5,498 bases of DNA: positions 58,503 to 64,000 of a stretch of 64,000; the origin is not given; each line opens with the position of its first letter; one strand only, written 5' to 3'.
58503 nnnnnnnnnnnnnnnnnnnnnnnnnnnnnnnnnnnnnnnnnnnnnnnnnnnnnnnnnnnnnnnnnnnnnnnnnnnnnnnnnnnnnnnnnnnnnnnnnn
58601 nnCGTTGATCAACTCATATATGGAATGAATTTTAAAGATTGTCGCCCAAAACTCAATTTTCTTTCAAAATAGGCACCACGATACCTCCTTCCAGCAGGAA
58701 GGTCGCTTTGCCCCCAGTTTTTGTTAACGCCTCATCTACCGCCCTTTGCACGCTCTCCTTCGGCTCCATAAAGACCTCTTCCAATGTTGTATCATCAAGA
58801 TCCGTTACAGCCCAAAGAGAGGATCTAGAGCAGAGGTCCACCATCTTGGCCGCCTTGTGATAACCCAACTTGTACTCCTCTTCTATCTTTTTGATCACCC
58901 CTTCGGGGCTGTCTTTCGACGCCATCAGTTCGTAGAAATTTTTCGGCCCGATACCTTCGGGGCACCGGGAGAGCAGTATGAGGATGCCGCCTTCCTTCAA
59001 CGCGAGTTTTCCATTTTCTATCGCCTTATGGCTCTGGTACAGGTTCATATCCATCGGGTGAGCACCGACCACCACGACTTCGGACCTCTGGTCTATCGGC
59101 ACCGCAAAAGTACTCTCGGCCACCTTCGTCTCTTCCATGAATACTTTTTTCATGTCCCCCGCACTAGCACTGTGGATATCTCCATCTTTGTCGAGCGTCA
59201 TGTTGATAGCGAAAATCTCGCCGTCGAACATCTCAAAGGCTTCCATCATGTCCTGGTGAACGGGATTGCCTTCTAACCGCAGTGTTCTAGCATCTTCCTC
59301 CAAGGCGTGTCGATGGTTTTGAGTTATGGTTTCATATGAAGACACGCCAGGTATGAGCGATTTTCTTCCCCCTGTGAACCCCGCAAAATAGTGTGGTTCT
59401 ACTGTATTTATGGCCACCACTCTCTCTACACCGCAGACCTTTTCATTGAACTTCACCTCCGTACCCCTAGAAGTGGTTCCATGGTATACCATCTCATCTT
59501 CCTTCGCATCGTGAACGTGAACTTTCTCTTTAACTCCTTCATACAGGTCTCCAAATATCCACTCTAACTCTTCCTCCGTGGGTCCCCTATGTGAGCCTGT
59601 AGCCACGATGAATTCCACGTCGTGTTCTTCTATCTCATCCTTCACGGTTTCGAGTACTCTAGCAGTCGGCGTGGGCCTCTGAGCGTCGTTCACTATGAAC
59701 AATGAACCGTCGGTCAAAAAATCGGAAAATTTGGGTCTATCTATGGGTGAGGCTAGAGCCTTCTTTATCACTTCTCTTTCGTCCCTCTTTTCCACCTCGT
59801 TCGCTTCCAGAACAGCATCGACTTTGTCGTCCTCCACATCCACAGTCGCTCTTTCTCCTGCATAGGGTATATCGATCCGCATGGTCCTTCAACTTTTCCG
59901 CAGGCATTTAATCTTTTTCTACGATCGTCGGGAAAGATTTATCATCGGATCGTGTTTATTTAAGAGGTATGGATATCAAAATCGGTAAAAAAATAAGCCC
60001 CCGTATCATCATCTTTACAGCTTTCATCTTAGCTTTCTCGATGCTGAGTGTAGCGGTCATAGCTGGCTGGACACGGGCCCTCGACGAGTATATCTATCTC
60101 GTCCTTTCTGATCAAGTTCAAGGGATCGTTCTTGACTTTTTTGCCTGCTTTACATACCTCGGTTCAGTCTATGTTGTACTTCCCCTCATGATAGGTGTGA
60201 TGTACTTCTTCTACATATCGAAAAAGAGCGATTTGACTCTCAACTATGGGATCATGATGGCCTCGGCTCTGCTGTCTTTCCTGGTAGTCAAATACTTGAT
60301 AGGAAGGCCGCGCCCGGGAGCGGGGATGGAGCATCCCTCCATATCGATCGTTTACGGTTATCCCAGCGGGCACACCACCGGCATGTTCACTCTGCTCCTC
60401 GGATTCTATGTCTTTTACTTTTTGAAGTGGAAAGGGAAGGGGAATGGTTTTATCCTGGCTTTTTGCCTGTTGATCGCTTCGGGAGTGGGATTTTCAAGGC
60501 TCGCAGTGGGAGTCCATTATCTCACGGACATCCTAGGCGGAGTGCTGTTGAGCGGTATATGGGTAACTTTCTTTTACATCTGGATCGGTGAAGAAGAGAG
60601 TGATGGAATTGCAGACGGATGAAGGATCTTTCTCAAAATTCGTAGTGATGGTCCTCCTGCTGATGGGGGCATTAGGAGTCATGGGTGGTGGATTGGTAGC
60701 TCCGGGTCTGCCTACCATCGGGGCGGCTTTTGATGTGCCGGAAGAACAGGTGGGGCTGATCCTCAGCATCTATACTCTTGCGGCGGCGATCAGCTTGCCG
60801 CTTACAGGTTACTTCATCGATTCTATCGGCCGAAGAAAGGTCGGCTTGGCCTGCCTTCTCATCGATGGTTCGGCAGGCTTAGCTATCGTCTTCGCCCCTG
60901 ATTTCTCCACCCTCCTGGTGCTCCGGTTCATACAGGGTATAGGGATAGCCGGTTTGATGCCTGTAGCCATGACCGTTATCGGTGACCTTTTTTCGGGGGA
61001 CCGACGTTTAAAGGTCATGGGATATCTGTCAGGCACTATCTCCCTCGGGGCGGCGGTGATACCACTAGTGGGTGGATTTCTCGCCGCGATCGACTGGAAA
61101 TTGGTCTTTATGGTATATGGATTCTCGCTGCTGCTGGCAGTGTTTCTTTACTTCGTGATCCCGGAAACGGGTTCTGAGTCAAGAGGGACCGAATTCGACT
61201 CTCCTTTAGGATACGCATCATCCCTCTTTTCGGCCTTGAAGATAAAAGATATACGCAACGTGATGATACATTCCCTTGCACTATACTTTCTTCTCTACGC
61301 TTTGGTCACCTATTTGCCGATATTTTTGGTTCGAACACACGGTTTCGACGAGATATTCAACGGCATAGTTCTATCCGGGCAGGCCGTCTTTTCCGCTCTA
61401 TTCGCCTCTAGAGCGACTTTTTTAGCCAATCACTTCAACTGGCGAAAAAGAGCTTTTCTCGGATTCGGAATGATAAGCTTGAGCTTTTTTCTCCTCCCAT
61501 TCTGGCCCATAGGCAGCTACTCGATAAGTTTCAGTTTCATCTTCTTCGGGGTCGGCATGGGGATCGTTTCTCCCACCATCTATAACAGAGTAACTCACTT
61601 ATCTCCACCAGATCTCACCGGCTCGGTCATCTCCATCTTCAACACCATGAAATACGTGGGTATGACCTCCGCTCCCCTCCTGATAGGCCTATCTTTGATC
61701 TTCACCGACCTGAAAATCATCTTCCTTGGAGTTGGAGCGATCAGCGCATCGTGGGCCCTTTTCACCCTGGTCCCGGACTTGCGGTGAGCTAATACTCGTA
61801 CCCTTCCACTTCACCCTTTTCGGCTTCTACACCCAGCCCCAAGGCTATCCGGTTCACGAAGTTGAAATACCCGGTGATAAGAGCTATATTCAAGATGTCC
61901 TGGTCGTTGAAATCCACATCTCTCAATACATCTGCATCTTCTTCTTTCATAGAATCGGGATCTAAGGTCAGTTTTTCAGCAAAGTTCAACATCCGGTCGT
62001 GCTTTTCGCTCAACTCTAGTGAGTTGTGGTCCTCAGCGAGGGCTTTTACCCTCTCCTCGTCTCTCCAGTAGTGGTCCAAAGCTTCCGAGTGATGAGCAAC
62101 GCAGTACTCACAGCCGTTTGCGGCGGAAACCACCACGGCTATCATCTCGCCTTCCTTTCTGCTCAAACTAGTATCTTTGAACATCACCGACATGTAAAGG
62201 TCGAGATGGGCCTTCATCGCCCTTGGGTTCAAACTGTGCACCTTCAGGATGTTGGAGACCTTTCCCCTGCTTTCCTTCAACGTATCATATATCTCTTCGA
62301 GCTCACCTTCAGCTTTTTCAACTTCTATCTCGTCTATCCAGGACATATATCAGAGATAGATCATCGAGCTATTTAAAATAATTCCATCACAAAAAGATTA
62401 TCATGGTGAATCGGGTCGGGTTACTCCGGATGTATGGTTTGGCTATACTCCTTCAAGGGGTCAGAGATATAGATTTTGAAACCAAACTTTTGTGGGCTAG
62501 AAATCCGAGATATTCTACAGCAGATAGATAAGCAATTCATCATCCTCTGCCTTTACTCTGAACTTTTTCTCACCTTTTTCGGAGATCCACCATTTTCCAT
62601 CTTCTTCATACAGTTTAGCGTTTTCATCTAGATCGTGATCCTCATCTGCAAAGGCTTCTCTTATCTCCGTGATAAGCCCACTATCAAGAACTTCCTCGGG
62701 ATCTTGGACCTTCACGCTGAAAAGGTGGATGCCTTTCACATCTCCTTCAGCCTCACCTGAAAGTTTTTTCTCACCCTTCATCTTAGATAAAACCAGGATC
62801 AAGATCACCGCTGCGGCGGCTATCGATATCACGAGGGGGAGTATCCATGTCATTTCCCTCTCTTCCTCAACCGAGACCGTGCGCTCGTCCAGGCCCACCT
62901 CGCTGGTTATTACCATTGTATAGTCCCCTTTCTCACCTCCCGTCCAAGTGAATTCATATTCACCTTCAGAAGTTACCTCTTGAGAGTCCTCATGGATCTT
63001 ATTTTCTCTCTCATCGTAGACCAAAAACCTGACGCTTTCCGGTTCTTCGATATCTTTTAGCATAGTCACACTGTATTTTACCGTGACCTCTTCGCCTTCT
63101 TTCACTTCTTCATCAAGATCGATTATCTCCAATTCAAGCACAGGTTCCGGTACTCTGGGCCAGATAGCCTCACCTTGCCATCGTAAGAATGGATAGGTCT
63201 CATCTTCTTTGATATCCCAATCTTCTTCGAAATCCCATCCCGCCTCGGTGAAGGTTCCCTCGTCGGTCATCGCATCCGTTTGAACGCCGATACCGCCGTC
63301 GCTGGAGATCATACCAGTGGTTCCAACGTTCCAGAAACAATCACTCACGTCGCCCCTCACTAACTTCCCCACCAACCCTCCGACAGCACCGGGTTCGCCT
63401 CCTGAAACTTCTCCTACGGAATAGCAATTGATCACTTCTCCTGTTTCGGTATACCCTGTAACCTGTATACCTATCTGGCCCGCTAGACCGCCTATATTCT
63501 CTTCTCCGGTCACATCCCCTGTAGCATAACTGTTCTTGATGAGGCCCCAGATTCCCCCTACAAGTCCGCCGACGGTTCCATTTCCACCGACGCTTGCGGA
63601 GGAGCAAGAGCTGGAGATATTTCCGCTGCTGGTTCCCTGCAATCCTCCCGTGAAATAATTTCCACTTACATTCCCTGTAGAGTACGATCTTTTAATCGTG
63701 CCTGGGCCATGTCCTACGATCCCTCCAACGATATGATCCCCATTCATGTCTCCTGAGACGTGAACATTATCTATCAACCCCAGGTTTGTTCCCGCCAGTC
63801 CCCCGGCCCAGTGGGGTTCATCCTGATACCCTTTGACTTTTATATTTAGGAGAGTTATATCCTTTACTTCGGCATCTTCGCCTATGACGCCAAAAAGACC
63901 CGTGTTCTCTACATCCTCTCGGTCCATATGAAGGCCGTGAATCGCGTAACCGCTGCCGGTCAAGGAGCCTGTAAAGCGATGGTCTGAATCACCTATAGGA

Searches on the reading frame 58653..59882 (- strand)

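Call 56: search_protein_families(library=pfam, max_evalue=0.001, proteins=[window:58653-59882:-])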
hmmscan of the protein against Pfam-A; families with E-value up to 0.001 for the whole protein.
window:58653-59882:- (409 aa): 2 families
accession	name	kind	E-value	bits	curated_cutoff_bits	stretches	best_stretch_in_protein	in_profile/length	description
PF09861.14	Lar_N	-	4.5e-50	170.1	23.3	1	10-198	4-201/204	Lactate racemase N-terminal domain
PF21113.2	LarA_C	-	2.9e-14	53.7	25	1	267-394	6-140/152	Lactate racemase C-terminal domain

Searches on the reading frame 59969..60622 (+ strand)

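Call 81: search_protein_families(library=pfam, max_evalue=0.001, proteins=[window:59969-60622:+])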
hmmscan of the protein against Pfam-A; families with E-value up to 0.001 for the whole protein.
window:59969-60622:+ (217 aa): 2 families
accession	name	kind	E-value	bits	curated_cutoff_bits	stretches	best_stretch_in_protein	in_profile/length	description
PF01569.27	PAP2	-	6.3e-21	74.9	27.2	1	91-208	3-127/130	PAP2 superfamily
PF14378.12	PAP2_3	-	0.00067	20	27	1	131-197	127-186/190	PAP2 superfamily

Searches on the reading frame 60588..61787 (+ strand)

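Call 81: search_protein_families(library=pfam, max_evalue=0.001, proteins=[window:60588-61787:+])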
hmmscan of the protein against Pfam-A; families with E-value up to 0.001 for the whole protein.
window:60588-61787:+ (399 aa): 2 families
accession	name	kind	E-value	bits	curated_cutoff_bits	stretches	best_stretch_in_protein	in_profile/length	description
PF07690.21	MFS_1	-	3.5e-57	194.3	33.4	1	23-363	1-347/347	Major Facilitator Superfamily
PF05977.19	MFS_3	-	0.00038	19.5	27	1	72-367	64-364/524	Transmembrane secretion effector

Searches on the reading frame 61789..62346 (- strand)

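Call 81: search_protein_families(library=pfam, max_evalue=0.001, proteins=[window:61789-62346:-])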
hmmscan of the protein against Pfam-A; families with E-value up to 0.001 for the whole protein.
window:61789-62346:- (185 aa): 2 families
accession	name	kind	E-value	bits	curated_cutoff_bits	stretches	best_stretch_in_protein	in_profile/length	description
PF02627.25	CMD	-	9.1e-12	45.3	23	1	41-103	1-62/84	Carboxymuconolactone decarboxylase family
PF04636.18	PA26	-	4.4e-05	23.1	29.4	1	13-94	18-99/445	PA26 p53-induced protein (sestrin)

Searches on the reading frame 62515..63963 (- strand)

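Call 56: search_protein_families(library=pfam, max_evalue=0.001, proteins=[window:62515-63963:-])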
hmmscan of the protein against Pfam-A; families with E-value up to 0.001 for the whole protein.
window:62515-63963:- (482 aa): 2 families
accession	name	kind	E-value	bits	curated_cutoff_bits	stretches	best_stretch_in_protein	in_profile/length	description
PF07581.17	Glug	-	8.5e-12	45.1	20.5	1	127-152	1-28/28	The GLUG motif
PF01105.29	EMP24_GP25L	-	0.00024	21.6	25.9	1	285-357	16-84/182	emp24/gp25L/p24 family/GOLD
